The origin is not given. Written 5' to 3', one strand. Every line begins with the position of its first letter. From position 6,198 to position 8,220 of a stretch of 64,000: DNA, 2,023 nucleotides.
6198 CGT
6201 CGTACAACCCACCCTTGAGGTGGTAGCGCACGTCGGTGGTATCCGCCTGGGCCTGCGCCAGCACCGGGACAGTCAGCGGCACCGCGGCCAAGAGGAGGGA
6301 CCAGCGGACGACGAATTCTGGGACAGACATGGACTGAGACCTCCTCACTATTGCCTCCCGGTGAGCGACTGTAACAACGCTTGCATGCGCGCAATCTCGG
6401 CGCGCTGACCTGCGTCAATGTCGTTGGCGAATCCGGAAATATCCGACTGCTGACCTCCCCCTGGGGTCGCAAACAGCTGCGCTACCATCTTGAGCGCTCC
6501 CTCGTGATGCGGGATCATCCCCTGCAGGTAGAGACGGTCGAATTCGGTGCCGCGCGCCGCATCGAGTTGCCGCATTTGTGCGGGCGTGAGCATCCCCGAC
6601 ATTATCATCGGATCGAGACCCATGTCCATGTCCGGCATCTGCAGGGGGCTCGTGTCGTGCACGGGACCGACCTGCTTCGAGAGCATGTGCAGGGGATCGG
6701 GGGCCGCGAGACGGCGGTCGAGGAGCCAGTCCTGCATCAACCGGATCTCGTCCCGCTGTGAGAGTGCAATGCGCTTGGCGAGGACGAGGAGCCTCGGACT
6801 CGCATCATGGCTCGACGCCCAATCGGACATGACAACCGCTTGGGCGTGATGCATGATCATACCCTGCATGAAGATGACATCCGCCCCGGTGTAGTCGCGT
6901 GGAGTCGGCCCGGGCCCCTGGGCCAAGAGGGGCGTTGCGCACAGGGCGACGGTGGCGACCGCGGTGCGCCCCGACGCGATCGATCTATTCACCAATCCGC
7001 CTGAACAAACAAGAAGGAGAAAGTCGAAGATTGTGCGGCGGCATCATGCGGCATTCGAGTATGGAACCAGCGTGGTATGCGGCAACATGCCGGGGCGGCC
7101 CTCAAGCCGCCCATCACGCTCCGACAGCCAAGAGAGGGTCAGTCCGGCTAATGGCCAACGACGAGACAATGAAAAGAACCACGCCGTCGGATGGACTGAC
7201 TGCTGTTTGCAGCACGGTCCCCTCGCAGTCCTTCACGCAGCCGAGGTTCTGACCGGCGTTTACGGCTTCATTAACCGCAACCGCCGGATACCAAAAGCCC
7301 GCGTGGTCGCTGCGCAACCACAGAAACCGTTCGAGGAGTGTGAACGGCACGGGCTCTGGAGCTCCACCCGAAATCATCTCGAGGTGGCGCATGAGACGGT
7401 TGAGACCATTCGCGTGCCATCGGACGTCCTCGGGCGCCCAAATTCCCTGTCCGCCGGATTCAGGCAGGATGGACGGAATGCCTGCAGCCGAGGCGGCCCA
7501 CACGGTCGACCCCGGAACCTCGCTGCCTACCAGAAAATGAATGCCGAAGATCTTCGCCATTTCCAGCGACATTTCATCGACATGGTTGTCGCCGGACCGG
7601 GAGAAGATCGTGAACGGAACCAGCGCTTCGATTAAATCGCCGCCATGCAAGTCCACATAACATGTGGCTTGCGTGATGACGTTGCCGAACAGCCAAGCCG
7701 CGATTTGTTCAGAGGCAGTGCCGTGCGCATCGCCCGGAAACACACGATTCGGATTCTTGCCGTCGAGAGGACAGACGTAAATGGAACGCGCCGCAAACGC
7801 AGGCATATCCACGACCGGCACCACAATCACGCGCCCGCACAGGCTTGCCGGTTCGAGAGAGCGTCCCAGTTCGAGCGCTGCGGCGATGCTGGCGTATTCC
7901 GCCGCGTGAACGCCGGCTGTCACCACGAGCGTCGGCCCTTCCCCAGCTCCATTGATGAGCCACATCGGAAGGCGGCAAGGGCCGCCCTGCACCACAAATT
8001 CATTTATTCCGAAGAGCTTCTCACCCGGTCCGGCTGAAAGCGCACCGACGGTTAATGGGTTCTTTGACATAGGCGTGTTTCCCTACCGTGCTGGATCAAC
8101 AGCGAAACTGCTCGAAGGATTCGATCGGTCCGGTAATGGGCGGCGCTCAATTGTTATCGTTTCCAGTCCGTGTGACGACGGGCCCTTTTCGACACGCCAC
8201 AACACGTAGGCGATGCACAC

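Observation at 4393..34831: DUF305 + secreted LVIVD-like beta-propeller two-gene cassette present three times as diverged paralogs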

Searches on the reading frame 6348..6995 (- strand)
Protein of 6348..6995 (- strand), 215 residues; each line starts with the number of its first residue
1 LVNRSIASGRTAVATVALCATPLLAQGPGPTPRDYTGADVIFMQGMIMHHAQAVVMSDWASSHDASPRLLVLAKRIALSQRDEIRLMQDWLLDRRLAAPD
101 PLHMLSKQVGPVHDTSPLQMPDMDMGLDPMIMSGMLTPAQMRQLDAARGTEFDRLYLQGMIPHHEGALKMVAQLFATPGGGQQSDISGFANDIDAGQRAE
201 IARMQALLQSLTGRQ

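Call 6: search_protein_families(library=pfam, proteins=[window:6348-6995:-], max_evalue=0.01)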
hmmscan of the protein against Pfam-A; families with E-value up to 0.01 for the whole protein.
window:6348-6995:- (215 aa): 2 families
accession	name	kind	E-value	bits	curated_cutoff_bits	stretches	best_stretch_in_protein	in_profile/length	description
PF03713.19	DUF305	-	5.7e-39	134.1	27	1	39-208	1-151/151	Domain of unknown function (DUF305)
PF13628.12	DUF4142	-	2e-05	25.3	27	1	139-200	73-131/138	Domain of unknown function (DUF4142)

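Call 7: search_protein_families(library=ncbifam, proteins=[window:6348-6995:-], max_evalue=0.01)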
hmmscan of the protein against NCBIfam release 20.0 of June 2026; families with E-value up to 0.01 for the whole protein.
window:6348-6995:- (215 aa): 1 family
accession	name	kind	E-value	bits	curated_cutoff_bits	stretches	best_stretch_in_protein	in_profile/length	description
NF049983.1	CopM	equivalog_domain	4.9e-23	80.9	90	2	36-91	18-73/73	CopM family metallochaperone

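Call 9: search_solved_structures(query=window:6348-6995:-, max_evalue=0.01, show_alignments=2)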
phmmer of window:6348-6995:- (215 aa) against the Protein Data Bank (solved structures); distinct sequences matched with E-value up to 0.01: 6.
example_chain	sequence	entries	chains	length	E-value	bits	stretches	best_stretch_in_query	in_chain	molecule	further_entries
5fej_A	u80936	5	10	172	3.5e-09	39.6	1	143-211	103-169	CopM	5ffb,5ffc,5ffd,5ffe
5ffa_A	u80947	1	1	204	5.9e-09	38.8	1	143-211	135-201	CopM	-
3bt5_A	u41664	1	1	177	5.9e-08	35.6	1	130-213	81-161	Uncharacterized protein DUF305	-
2qf9_A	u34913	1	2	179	5.9e-07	32.3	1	37-171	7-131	Putative secreted protein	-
7vw0_A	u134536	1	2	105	2.1e-05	27.3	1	37-96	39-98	DUF305 domain-containing protein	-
7vw1_A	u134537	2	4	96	3.4e-05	26.6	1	145-208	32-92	DUF305 domain-containing protein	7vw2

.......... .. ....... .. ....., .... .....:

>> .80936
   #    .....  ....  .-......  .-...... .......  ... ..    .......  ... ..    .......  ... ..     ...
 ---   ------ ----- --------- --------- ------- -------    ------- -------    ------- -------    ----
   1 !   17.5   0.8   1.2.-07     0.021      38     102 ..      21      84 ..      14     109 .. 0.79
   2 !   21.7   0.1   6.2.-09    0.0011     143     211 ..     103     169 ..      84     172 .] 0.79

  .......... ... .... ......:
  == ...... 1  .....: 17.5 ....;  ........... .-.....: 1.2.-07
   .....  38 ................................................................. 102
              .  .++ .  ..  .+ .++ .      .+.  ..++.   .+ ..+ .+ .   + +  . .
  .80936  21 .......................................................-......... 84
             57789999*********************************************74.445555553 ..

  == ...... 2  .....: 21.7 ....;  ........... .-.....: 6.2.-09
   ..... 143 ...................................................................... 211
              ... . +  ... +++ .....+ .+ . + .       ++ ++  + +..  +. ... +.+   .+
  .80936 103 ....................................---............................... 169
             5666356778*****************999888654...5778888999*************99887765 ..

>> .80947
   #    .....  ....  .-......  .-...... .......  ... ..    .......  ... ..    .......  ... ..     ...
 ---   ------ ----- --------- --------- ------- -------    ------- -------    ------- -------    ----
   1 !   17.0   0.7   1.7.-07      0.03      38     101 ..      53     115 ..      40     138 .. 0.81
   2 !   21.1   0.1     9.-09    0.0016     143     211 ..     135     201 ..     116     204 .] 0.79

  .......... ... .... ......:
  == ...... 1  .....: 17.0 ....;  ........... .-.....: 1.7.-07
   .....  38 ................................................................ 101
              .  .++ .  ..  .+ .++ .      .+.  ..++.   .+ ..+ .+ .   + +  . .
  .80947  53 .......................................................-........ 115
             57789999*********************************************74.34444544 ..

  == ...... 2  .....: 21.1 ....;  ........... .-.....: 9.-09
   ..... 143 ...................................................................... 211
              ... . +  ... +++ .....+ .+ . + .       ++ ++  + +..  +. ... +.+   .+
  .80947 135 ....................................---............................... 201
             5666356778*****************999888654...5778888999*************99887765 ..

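Call 107: search_dna_similar(query=window:6351-6995:-, collection=plasmids, mode=protein, max_evalue=1e-8, max_rows=60, rows=spread)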
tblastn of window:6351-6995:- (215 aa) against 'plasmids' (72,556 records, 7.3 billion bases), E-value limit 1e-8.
Records with a match: 150; places in all: 222; records where one place covers at least 80% of the query: 131.
Best place of each record, by identity: <60% 150.
By first word of the organism name: Rhodococcus 55; Acinetobacter 13; Arthrobacter 12; Streptomyces 12; Mycobacterium 6; Mycolicibacterium 5; Paenarthrobacter 5; Gordonia 3; Clavibacter 3; Corynebacterium 3; and 28 more.
By predicted mobility (MOB-suite, as given by PLSDB): mobilizable 64; non-mobilizable 54; conjugative 32.
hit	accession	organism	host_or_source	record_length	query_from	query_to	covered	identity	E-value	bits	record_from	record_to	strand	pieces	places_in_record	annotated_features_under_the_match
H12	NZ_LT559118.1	Nonomuraea gerenzanensis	-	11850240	6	207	94%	36.1%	1e-20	97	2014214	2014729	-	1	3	none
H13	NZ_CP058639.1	Rhodococcus sp. ZPP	cell culture,soil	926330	35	210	82%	38.1%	3e-20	96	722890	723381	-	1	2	DUF305 domain-containing protein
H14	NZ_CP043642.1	Leifsonia shinshuensis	pure culture,soil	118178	35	211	82%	37.7%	4e-17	86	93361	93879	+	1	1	DUF305 domain-containing protein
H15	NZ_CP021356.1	Rhodococcus oxybenzonivorans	river sediment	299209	35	209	81%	37.7%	2e-20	96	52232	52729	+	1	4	DUF305 domain-containing protein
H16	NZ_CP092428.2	Mycolicibacterium rufum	-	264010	35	208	81%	37.4%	5e-15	80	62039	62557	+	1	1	DUF305 domain-containing protein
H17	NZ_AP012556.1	Mycobacterium avium subsp. hominissuis TH135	-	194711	12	211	93%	32.4%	2e-17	87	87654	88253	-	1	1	DUF305 domain-containing protein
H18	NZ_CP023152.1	Mycobacterium intracellulare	Homo sapiens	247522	12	211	93%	32.4%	2e-17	87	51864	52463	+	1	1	DUF305 domain-containing protein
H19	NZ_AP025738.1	Herbiconiux sp. L3-i23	-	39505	34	211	83%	36.3%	3e-15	81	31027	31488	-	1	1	DUF305 domain-containing protein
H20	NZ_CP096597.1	Gordonia amicalis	cell culture,Co-produced water from oil ...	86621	39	210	80%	37.4%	2e-13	76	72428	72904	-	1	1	DUF305 domain-containing protein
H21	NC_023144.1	Rhodococcus pyridinivorans SB3094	-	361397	15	211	92%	32.5%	7e-12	71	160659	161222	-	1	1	DUF305 domain-containing protein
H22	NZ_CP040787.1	Clavibacter phaseoli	Bean seeds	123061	17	210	90%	32.9%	6e-13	74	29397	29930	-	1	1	DUF305 domain-containing protein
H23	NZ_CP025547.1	Mycobacterium paragordonae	Homo sapiens,cultured bacteria,sputum ...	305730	1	211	98%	30.0%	3e-9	63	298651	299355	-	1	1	DUF305 domain-containing protein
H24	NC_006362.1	Nocardia farcinica IFM 10152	-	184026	35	208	81%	36.2%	8e-19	91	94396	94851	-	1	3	DUF305 domain-containing protein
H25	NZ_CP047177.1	Rathayibacter sp. VKM Ac-2759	Tanacetum vulgare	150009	34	211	83%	35.2%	9e-16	82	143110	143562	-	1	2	DUF305 domain-containing protein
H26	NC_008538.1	Arthrobacter sp. FB24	-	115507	34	211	83%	35.2%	3e-15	81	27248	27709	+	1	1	DUF305 domain-containing protein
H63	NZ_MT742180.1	Acinetobacter lwoffii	-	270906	34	208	81%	28.8%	6e-9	62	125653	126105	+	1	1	DUF305 domain-containing protein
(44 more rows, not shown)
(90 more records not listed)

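Call 108: get_annotated_region(hit=H63, flank=4000)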
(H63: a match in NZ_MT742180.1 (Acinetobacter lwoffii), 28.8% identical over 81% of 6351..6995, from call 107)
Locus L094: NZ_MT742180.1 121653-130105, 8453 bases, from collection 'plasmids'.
description: Acinetobacter lwoffii strain 12CE1 plasmid pR4WN_12CE1, complete sequence
organism: Acinetobacter lwoffii (NCBI taxid 28090)
taxonomy: Bacteria; Pseudomonadota; Gammaproteobacteria; Moraxellales; Moraxellaceae; Acinetobacter; Acinetobacter lwoffii
host: -; source: -; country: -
typing (MOB-suite, as given by PLSDB): mobilizable; relaxase MOBP,MOBP
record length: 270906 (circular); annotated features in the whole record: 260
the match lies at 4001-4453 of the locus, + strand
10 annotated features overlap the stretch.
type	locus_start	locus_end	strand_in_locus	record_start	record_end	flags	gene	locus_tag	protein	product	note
CDS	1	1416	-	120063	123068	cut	-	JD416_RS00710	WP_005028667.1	DotA/TraY family protein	-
CDS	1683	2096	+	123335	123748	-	-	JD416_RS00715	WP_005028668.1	hypothetical protein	-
CDS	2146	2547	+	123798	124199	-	-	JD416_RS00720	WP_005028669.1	hypothetical protein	-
CDS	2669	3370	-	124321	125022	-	-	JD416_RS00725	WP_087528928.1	IS1 family transposase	-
CDS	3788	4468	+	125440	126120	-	-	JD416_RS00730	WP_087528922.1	DUF305 domain-containing protein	-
CDS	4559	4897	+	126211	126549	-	fdx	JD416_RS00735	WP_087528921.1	ISC system 2Fe-2S type ferredoxin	GO:0016226 - iron-sulfur cluster assembly [Evidence IEA]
CDS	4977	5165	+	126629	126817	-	-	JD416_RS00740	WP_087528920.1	heavy-metal-associated domain-containing protein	-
CDS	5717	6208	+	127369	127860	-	-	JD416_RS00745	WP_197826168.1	hypothetical protein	-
CDS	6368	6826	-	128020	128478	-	cueR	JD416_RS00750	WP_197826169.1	Cu(I)-responsive transcriptional regulator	GO:0006878 - intracellular copper ion homeostasis [Evidence IEA]; GO:0006355 - regulation of DNA-templated ...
CDS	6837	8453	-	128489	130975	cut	-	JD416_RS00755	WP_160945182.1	heavy metal translocating P-type ATPase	GO:0006812 - monoatomic cation transport [Evidence IEA]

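Call 109: get_annotated_region(hit=H13, flank=4000)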
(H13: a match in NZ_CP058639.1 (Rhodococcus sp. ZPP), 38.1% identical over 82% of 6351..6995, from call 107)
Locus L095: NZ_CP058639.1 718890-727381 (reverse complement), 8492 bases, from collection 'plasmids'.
description: Rhodococcus sp. ZPP plasmid pRZP2, complete sequence
organism: Rhodococcus sp. ZPP (NCBI taxid 2749906)
taxonomy: Bacteria; Actinomycetota; Actinomycetes; Mycobacteriales; Nocardiaceae; Rhodococcus; Rhodococcus sp. ZPP
host: -; source: cell culture,soil; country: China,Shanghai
typing (MOB-suite, as given by PLSDB): mobilizable; relaxase MOBP,MOBP
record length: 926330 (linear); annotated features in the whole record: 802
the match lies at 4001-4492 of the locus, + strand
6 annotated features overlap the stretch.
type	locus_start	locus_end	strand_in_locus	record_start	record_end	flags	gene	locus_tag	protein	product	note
CDS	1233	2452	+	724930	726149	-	-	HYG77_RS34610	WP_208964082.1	IS3 family transposase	-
CDS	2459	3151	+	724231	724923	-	-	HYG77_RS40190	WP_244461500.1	hypothetical protein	-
CDS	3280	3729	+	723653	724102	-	-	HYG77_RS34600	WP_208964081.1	DUF6153 family protein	-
CDS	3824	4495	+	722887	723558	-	-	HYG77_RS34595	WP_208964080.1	DUF305 domain-containing protein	-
CDS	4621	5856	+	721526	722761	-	-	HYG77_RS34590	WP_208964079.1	Ig-like domain-containing protein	-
CDS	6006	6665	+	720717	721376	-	-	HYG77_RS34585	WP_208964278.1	TVP38/TMEM64 family protein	-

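Call 110: get_annotated_region(hit=H17, flank=4000)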
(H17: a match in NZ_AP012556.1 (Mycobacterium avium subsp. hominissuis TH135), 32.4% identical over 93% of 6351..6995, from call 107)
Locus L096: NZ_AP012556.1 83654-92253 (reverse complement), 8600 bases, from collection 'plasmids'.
description: Mycobacterium avium subsp. hominissuis TH135 plasmid pMAH135, complete sequence
organism: Mycobacterium avium subsp. hominissuis TH135 (NCBI taxid 1229671)
taxonomy: Bacteria; Actinomycetota; Actinomycetes; Mycobacteriales; Mycobacteriaceae; Mycobacterium; Mycobacterium avium; Mycobacterium avium subsp. hominissuis TH135
host: -; source: -; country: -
typing (MOB-suite, as given by PLSDB): mobilizable; relaxase MOBF
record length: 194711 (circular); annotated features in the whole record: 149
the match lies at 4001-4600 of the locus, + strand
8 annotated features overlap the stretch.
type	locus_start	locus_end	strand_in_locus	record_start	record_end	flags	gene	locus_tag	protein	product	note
CDS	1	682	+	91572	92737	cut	-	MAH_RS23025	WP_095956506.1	IS3 family transposase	-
CDS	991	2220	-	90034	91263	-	-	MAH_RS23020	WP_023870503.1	Ig-like domain-containing protein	-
CDS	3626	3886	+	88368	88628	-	-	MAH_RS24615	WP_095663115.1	hypothetical protein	-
CDS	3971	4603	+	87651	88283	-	-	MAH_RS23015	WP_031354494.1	DUF305 domain-containing protein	-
CDS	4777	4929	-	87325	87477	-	-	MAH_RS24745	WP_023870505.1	hypothetical protein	-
CDS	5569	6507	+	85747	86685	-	-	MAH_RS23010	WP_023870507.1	methionyl-tRNA formyltransferase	GO:0071951 - conversion of methionyl-tRNA to N-formyl-methionyl-tRNA [Evidence IEA]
CDS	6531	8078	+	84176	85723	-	-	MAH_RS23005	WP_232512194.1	DHA2 family efflux MFS transporter permease subunit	GO:0009410 - response to xenobiotic stimulus [Evidence IEA]; GO:0006855 - xenobiotic transmembrane transport [Evidence ...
CDS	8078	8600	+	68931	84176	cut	-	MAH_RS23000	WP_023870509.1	non-ribosomal peptide synthetase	-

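Call 123: predict_structure(alignment_id=A5)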
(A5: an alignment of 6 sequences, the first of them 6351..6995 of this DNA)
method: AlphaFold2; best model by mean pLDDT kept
length: 215 residues; sequences in the alignment: 6
mean_pLDDT: 77.5   pTM: 0.73
mean pLDDT of the five models: 77.5, 77.4, 77.0, 76.6, 58.1
residues with pLDDT >= 90: 123; 70-90: 28; 50-70: 13; < 50: 51
segments of 3 or more residues with pLDDT < 50: 1-31, 108-126
pLDDT, mean of each block of 10 residues (from residue 1): 30 29 38 78 93 91 94 96 95 91 61 41 49 82 91 96 96 93 93 97 97 72
secondary structure, 60 per line:
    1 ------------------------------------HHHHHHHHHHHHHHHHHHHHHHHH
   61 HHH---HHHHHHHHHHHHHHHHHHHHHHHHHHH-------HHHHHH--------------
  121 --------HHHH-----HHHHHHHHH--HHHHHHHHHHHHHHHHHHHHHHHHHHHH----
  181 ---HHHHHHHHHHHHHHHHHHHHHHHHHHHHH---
elements in order: H37-63 H67-93 H101-106 H129-132 H138-146 H149-176 H184-212

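Call 125: fold_search(model_id=the predicted structure, library=pdb)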
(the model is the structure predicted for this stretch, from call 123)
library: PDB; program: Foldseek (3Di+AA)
matches with E <= 10: 481; with E <= 0.001: 11
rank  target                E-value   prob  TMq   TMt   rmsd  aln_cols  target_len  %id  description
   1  2qf9_A                9.2e-06  1.00  0.62  0.82   5.2       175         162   27  Crystal structure of putative secreted protein DUF305 from Streptomyces coelicolor (released 2007-07-17)
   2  3bt5                  3.5e-05  1.00  0.62  0.87   3.7       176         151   26  Crystal structure of DUF305 fragment from Deinococcus radiodurans (released 2008-01-15)
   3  2qf9_B                5.9e-05  1.00  0.62  0.82   4.0       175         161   26  Crystal structure of putative secreted protein DUF305 from Streptomyces coelicolor (released 2007-07-17)
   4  5ffa                  2.2e-04  1.00  0.50  0.77   7.1       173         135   25  CopM (with an N-terminal His-tag) in the apo form (released 2016-09-07)
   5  5ffc_A                3.2e-04  1.00  0.54  0.77   5.1       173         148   25  CopM in the Cu(II)-bound form (released 2016-09-07)
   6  5ffc_B                4.0e-04  1.00  0.50  0.78   7.0       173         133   26  CopM in the Cu(II)-bound form (released 2016-09-07)
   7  5ffd                  5.4e-04  1.00  0.53  0.81   3.7       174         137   24  CopM in the Ag-bound form (by co-crystallization) (released 2016-09-07)
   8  5ffe_B                5.7e-04  1.00  0.52  0.79   4.4       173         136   24  CopM in the Ag-bound form (by soaking) (released 2016-09-07)
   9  5fej_B                6.3e-04  1.00  0.54  0.80   4.8       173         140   25  CopM in the Cu(I)-bound form (released 2016-09-07)
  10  5ffe_A                8.1e-04  1.00  0.50  0.78   6.7       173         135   25  CopM in the Ag-bound form (by soaking) (released 2016-09-07)
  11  5fej_A                8.9e-04  1.00  0.53  0.80   3.5       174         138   26  CopM in the Cu(I)-bound form (released 2016-09-07)
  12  3ak8_B                9.5e-02  0.99  0.43  0.57   6.6       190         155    9  Crystal structure of the SEp22 dodecamer, a Dps-like protein from Salmonella enterica subsp. enterica serovar Enteriti (released 2011-01-12)
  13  6b0d_C                1.0e-01  0.99  0.45  0.58   8.2       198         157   11  An E. coli DPS protein from ferritin superfamily (released 2018-09-19)
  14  2ib0_A                1.0e-01  1.00  0.50  0.72   4.0       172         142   12  Crystal structure of a conserved hypothetical protein, rv2844, from Mycobacterium tuberculosis (released 2006-09-26)
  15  3ak8_F                1.3e-01  0.98  0.42  0.53   6.9       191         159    9  Crystal structure of the SEp22 dodecamer, a Dps-like protein from Salmonella enterica subsp. enterica serovar Enteriti (released 2011-01-12)
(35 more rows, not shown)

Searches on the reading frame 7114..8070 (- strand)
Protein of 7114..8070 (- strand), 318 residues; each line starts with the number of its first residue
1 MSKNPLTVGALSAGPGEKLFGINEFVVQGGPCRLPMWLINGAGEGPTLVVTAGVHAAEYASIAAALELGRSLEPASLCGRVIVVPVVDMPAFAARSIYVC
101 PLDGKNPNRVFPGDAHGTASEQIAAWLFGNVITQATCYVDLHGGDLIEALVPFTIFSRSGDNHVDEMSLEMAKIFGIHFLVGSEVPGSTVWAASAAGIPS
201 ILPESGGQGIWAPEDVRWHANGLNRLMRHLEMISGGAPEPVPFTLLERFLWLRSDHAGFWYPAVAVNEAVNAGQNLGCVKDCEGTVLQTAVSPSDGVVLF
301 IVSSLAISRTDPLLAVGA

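Call 101: search_protein_families(library=pfam, proteins=[window:7114-8070:-], max_evalue=0.001)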
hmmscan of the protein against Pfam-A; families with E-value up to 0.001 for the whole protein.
window:7114-8070:- (318 aa): 1 family
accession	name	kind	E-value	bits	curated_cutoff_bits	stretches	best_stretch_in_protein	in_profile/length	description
PF24827.1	AstE_AspA_cat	-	1.1e-22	81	25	1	44-230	1-192/192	Succinylglutamate desuccinylase/Aspartoacylase catalytic domain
